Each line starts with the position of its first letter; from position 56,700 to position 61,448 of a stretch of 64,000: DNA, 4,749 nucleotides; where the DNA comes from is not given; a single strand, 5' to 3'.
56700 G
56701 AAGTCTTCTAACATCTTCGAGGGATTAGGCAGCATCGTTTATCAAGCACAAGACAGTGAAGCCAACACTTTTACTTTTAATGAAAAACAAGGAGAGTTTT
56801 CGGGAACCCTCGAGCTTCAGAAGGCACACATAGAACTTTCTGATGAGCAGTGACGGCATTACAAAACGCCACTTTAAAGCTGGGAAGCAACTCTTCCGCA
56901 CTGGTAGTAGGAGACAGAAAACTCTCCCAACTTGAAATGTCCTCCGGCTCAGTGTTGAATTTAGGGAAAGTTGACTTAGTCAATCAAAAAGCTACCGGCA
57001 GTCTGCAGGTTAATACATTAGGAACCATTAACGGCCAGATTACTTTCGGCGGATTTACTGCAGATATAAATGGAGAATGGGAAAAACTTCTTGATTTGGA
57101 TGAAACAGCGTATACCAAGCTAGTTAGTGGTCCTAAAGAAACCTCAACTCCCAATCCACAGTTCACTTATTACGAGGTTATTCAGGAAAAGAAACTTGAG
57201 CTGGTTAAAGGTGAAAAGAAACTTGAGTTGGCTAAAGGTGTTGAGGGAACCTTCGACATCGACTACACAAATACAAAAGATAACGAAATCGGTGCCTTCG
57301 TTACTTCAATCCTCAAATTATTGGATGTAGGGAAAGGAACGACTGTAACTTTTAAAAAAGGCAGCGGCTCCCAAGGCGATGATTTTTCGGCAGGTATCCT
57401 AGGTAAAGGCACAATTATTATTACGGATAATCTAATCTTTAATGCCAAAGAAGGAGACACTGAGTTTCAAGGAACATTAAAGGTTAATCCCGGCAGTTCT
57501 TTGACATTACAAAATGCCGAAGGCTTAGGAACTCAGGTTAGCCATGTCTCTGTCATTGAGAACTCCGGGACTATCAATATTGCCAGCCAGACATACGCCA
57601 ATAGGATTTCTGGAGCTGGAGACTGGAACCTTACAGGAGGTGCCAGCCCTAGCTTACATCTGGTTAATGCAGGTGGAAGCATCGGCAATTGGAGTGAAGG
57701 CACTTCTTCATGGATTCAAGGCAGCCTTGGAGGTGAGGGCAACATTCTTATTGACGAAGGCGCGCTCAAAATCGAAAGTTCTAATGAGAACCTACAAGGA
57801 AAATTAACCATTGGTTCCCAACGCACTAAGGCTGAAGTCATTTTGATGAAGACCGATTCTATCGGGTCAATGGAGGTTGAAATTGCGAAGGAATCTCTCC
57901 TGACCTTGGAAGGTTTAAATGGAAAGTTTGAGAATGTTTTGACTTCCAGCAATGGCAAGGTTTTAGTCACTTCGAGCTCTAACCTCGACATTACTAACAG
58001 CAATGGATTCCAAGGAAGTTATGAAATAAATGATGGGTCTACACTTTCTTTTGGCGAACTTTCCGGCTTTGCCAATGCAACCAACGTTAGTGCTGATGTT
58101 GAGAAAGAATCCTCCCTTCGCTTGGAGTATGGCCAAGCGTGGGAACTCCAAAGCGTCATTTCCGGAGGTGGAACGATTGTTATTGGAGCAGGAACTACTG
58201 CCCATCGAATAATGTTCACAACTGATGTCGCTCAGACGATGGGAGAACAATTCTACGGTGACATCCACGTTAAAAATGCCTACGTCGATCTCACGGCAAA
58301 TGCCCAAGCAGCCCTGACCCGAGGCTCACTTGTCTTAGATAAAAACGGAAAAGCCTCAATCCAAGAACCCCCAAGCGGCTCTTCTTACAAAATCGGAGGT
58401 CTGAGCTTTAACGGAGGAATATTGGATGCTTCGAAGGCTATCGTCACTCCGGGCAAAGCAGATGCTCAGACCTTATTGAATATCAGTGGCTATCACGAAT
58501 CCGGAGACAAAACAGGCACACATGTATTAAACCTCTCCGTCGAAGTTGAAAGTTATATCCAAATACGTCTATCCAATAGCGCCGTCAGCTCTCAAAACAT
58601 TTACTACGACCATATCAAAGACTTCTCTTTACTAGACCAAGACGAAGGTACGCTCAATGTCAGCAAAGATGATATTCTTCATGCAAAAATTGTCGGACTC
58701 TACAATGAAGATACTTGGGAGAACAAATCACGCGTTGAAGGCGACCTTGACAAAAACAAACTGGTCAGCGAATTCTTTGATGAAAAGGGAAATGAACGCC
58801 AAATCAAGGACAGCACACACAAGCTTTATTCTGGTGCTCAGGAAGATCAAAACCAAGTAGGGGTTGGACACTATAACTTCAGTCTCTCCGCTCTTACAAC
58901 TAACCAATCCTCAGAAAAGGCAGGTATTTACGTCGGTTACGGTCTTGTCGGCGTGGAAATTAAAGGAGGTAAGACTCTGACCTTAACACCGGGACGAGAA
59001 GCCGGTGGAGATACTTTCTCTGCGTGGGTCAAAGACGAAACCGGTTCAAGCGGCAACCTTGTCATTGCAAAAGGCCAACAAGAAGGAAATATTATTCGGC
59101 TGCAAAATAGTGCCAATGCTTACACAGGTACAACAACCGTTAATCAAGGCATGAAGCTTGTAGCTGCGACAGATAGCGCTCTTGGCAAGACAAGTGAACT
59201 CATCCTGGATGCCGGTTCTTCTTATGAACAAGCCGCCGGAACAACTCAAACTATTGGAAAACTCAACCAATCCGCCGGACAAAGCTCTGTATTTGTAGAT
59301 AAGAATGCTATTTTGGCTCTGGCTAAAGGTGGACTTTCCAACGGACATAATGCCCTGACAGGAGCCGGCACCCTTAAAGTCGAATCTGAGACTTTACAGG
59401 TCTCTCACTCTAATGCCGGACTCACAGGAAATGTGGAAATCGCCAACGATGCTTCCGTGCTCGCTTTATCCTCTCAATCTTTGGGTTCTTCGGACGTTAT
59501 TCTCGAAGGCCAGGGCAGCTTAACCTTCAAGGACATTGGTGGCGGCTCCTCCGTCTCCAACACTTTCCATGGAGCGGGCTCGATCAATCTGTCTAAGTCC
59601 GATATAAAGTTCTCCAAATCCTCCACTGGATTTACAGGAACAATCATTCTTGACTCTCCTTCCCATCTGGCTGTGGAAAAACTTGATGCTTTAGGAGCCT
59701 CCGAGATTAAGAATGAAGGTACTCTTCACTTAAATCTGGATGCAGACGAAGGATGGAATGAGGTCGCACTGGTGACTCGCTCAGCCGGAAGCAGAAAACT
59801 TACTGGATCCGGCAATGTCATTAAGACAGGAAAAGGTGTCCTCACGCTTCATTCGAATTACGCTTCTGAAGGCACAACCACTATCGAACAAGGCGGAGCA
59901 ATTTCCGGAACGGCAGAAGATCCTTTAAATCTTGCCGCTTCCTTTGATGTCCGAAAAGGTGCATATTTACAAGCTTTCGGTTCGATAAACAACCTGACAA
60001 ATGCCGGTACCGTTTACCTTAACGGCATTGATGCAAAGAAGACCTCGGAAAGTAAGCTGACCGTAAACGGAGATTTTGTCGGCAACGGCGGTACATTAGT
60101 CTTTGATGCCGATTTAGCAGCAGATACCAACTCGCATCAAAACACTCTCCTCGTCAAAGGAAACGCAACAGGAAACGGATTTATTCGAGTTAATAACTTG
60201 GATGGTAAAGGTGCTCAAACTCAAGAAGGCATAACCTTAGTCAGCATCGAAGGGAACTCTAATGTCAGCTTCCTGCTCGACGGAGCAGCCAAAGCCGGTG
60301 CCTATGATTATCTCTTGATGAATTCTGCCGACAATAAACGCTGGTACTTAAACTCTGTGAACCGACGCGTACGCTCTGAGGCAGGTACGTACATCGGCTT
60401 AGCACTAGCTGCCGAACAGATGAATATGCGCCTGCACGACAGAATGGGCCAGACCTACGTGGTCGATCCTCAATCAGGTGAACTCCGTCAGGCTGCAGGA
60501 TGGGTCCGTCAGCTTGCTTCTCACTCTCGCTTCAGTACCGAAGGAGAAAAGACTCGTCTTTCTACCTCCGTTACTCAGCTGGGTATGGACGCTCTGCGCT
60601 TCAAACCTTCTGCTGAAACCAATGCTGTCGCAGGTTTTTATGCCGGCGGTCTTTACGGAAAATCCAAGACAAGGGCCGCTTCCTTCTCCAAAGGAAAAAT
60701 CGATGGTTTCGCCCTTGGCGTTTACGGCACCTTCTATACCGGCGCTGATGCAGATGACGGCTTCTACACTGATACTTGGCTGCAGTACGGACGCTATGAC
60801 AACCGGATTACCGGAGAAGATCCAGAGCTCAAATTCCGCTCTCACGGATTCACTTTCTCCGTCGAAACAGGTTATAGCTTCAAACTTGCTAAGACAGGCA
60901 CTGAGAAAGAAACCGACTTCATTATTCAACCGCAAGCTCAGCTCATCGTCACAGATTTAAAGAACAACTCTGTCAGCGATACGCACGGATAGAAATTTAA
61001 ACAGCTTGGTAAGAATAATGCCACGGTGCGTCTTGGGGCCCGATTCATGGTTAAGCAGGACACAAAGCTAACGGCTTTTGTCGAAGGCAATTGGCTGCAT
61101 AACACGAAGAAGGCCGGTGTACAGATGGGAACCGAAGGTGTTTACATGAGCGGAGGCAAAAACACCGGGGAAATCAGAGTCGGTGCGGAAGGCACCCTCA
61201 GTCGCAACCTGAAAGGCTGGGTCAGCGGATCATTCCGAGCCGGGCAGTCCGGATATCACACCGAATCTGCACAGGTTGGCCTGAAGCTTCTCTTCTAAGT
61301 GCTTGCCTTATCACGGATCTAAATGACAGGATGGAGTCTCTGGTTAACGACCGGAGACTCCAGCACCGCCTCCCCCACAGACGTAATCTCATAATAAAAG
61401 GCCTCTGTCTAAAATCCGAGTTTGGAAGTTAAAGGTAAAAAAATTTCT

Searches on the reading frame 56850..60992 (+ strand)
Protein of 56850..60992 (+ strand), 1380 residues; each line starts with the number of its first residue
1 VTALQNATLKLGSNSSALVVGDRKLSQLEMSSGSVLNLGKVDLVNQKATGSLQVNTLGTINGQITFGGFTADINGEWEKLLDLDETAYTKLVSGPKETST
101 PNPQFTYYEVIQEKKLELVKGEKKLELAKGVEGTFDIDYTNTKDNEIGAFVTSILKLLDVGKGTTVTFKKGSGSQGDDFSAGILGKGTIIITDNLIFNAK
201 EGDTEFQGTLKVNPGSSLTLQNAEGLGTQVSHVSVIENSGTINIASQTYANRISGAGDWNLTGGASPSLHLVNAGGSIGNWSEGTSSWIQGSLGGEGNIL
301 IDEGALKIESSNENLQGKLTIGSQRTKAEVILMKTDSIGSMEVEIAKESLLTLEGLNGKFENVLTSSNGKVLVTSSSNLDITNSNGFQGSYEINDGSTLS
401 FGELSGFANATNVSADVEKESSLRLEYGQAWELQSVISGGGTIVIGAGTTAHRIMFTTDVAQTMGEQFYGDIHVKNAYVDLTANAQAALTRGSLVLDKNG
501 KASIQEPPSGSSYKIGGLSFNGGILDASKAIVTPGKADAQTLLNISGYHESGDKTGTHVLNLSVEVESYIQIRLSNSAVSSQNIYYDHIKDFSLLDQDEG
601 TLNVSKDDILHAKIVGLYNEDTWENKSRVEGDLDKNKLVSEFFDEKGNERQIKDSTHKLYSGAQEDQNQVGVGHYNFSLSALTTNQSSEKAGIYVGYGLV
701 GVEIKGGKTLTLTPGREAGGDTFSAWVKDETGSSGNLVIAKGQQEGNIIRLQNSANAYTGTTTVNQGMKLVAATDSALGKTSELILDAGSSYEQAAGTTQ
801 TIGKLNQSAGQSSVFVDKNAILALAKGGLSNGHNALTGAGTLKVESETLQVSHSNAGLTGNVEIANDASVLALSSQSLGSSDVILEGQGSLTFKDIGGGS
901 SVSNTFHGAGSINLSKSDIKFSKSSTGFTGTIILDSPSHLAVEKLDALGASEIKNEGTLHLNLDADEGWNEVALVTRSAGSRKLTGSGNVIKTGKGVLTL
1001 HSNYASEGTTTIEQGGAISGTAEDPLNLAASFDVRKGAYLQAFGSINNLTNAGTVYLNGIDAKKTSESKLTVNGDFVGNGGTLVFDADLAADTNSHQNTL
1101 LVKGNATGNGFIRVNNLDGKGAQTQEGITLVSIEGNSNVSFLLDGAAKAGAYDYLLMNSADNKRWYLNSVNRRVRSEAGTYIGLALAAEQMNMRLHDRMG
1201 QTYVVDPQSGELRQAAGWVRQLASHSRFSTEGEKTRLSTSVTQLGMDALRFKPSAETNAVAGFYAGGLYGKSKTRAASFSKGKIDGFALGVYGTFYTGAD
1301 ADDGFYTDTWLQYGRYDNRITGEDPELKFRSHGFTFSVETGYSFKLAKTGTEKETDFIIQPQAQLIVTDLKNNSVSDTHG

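Call 6: search_protein_families(library=pfam, proteins=[window:56850-60992:+], max_evalue=0.01)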
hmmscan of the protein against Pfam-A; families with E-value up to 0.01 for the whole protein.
window:56850-60992:+ (1380 aa): 3 families
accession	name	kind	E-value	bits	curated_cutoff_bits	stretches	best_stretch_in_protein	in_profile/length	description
PF03797.25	Autotransporter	-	1.9e-21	77.4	26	1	1218-1378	2-155/255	Autotransporter beta-domain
PF18883.6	AC_1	-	2.3e-19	69.9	27.1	1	1046-1156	3-114/114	Autochaperone Domain Type 1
PF03212.20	Pertactin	-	2.9e-08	34.1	22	1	1051-1168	7-120/121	Pertactin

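Call 26: find_homologous_proteins(query=window:56850-60992:+)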
Query window:56850-60992:+ (1380 aa): 21 proteins with E <= 0.001 among 8000 candidates.
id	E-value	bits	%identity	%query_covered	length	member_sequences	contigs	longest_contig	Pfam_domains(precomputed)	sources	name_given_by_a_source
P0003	0.0e+0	2588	88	100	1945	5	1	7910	PF18883.7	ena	-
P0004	5.5e-205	702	82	31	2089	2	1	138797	-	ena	-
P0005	1.2e-196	674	78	32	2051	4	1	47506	-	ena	-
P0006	1.5e-182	628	85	26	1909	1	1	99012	-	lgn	-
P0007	1.6e-61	227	30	68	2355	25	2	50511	PF12951.14,PF13018.12,PF03797.26,PF18883.7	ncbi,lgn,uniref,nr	ncbi:autotransporter outer membrane beta-barrel domain-containing protein [Yersinia kristensenii]|un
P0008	2.2e-61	226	31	67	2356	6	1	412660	PF13018.12,PF03797.26,PF18883.7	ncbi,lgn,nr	ncbi:TPA: autotransporter outer membrane beta-barrel domain-containing protein [Yersinia enterocolit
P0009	1.8e-60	223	30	68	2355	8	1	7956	PF12951.14,PF13018.12,PF03797.26,PF18883.7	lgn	-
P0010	4.0e-60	222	30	68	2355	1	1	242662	PF12951.14,PF13018.12,PF03797.26,PF18883.7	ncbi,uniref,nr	ncbi:autotransporter outer membrane beta-barrel domain-containing protein [Yersinia rochesterensis]|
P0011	1.4e-59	220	28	74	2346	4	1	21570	PF12951.14,PF13018.12,PF03797.26,PF18883.7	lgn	-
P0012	1.9e-59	220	30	68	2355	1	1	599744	PF12951.14,PF13018.12,PF03797.26,PF18883.7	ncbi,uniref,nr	ncbi:autotransporter outer membrane beta-barrel domain-containing protein [Yersinia rochesterensis]|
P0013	1.9e-59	220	30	68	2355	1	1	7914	PF12951.14,PF13018.12,PF03797.26,PF18883.7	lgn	-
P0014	2.2e-59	220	30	68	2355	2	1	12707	PF12951.14,PF13018.12,PF03797.26,PF18883.7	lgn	-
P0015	2.3e-59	220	30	68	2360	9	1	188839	PF12951.14,PF13018.12,PF03797.26,PF18883.7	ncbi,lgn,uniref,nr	ncbi:autotransporter outer membrane beta-barrel domain-containing protein [Yersinia vastinensis]|uni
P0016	1.6e-57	213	30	69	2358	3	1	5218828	PF12951.14,PF13018.12,PF03797.26,PF18883.7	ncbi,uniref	ncbi:autotransporter outer membrane beta-barrel domain-containing protein [Buttiauxella selenatiredu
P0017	3.9e-53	199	30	72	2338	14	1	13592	PF13018.12,PF27417.1,PF18883.7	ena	-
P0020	7.4e-19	85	26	37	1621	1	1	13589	PF12951.14,PF03797.26,PF18883.7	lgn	-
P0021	3.1e-8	50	36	10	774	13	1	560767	PF03212.21,PF03797.26,PF18883.7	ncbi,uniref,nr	ncbi:autotransporter family protein [Pseudomonas faucium]|uniref:autotransporter family protein n=2 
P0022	7.4e-7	46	28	15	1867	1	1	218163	PF12951.14,PF13018.12,PF03797.26,PF18883.7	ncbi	-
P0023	7.7e-7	45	28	15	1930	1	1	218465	PF12951.14,PF13018.12,PF03797.26,PF18883.7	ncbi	-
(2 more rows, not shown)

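Call 27: find_encoding_contigs(protein=P0004, flank=10000, max_places=4)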
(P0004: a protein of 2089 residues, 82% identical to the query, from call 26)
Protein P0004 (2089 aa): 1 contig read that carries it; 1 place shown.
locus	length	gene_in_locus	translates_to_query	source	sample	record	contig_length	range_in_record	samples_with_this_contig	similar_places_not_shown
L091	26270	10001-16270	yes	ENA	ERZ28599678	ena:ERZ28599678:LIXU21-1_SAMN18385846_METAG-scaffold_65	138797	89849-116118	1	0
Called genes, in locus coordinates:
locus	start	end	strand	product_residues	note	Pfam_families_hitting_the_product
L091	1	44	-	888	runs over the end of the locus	PF03212:Pertactin (faint), PF03797:Autotransporter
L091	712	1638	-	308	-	PF14589:NrfD_2, PF03916:NrfD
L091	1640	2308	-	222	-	PF13534:Fer4_17 (faint), PF00037:Fer4 (faint), PF12797:Fer4_2 (weak), PF13237:Fer4_10 (faint), PF13247:Fer4_11, PF12838:Fer4_7, PF13187:Fer4_9 (weak), PF12837:Fer4_6 (weak), +2 more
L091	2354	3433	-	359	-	-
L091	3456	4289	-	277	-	PF27264:YdhW_C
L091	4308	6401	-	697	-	PF02730:AFOR_N, PF01314:AFOR_C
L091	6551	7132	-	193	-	PF13187:Fer4_9 (faint), PF13534:Fer4_17 (faint), PF13247:Fer4_11 (weak), PF14697:Fer4_21 (weak), PF12838:Fer4_7, PF25160:LdpA_Fe-S-bd (weak), PF00037:Fer4, PF12797:Fer4_2 (weak), +3 more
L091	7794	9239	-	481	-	PF00324:AA_permease, PF13520:AA_permease_2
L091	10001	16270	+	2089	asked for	-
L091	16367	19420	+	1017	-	PF03212:Pertactin, PF18883:AC_1, PF03797:Autotransporter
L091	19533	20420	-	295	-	-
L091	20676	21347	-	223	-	PF00156:Pribosyltran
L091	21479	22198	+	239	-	PF03372:Exo_endo_phos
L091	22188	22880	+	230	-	PF00849:PseudoU_synth_2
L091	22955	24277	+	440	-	PF07690:MFS_1 (weak), PF13000:Acatn (weak), PF07690:MFS_1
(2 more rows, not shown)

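Call 28: find_encoding_contigs(protein=P0005, flank=10000, max_places=4)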
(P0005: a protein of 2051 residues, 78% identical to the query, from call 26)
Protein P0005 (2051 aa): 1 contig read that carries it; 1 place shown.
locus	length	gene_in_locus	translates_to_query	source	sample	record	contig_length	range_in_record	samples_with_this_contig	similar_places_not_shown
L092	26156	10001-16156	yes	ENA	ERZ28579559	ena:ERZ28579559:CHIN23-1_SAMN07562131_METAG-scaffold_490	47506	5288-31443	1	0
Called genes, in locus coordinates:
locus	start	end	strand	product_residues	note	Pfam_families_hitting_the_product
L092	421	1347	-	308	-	PF14589:NrfD_2, PF03916:NrfD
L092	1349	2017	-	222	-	PF13534:Fer4_17 (faint), PF00037:Fer4 (faint), PF12797:Fer4_2 (weak), PF13237:Fer4_10 (faint), PF13247:Fer4_11, PF12838:Fer4_7, PF13187:Fer4_9 (weak), PF12837:Fer4_6 (weak), +2 more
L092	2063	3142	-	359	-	-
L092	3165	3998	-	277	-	PF27264:YdhW_C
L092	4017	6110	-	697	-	PF02730:AFOR_N, PF01314:AFOR_C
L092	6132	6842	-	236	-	PF13187:Fer4_9 (faint), PF13247:Fer4_11, PF14697:Fer4_21 (weak), PF12838:Fer4_7, PF25160:LdpA_Fe-S-bd (weak), PF12797:Fer4_2 (weak), PF00037:Fer4, PF13237:Fer4_10 (weak), +3 more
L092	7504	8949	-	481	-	PF00324:AA_permease, PF13520:AA_permease_2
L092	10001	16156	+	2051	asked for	-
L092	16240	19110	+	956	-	PF03212:Pertactin, PF18883:AC_1, PF03797:Autotransporter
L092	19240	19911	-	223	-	PF00156:Pribosyltran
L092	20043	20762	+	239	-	PF03372:Exo_endo_phos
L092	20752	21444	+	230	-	PF00849:PseudoU_synth_2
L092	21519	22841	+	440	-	PF07690:MFS_1 (weak), PF13000:Acatn (weak), PF07690:MFS_1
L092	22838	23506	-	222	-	PF03695:UPF0149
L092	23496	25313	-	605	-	PF05524:PEP-utilisers_N, PF00391:PEP-utilizers, PF02896:PEP-utilizers_C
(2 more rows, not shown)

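Call 29: find_encoding_contigs(protein=P0006, flank=10000, max_places=4)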
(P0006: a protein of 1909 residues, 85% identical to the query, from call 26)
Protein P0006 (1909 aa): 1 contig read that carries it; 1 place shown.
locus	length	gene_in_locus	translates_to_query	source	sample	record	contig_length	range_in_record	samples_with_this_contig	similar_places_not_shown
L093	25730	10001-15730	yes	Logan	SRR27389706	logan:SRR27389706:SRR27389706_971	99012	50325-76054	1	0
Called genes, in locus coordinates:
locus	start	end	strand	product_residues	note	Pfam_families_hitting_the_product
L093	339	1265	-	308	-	PF14589:NrfD_2, PF03916:NrfD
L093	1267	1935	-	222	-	PF00037:Fer4 (faint), PF12797:Fer4_2 (weak), PF13237:Fer4_10 (faint), PF14697:Fer4_21 (faint), PF13247:Fer4_11, PF12838:Fer4_7, PF13187:Fer4_9 (weak), PF12837:Fer4_6 (weak), +1 more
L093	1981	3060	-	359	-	-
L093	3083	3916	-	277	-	PF27264:YdhW_C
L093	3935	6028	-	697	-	PF02730:AFOR_N, PF01314:AFOR_C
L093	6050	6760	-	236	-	PF13247:Fer4_11, PF14697:Fer4_21 (weak), PF12838:Fer4_7, PF25160:LdpA_Fe-S-bd (weak), PF12797:Fer4_2 (weak), PF00037:Fer4, PF13237:Fer4_10 (weak), PF14697:Fer4_21 (weak), +4 more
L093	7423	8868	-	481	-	PF00324:AA_permease, PF13520:AA_permease_2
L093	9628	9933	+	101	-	-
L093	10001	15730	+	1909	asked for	-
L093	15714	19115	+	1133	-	PF03212:Pertactin, PF18883:AC_1, PF03797:Autotransporter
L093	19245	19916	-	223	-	PF00156:Pribosyltran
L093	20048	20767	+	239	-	PF03372:Exo_endo_phos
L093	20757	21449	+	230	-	PF00849:PseudoU_synth_2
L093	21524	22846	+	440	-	PF07690:MFS_1 (weak), PF13000:Acatn (weak), PF07690:MFS_1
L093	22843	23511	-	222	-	PF03695:UPF0149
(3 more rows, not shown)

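Call 30: find_encoding_contigs(protein=P0003, flank=10000, max_places=4)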
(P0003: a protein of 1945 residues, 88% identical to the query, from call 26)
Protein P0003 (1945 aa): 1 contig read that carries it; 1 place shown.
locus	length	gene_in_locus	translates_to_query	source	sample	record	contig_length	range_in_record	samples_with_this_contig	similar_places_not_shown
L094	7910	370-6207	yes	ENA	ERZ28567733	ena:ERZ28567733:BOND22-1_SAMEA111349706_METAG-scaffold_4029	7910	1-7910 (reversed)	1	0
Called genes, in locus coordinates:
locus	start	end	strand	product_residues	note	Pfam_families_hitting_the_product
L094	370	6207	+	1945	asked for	PF18883:AC_1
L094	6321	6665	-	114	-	-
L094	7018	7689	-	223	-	PF00156:Pribosyltran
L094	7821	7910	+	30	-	?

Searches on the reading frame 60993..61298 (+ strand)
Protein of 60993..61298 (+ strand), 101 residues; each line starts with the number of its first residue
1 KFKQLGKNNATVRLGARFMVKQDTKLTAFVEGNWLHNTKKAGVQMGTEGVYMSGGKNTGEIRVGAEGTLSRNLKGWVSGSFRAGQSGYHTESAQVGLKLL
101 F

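Call 6: search_protein_families(library=pfam, proteins=[window:60993-61298:+], max_evalue=0.01)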
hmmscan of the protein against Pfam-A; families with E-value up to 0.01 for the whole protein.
window:60993-61298:+ (101 aa): 1 family
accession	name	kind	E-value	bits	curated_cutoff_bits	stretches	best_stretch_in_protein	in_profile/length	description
PF03797.25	Autotransporter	-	2.5e-05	24.6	26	1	7-79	168-254/255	Autotransporter beta-domain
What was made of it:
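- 60993..61298 (+): The stranded last 101 codons of the beta-barrel, in the same frame as the preceding fragment. They end ...VGLKLLF and then a stop. PF03797 profile positions 168-254 of 255 (call 6).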
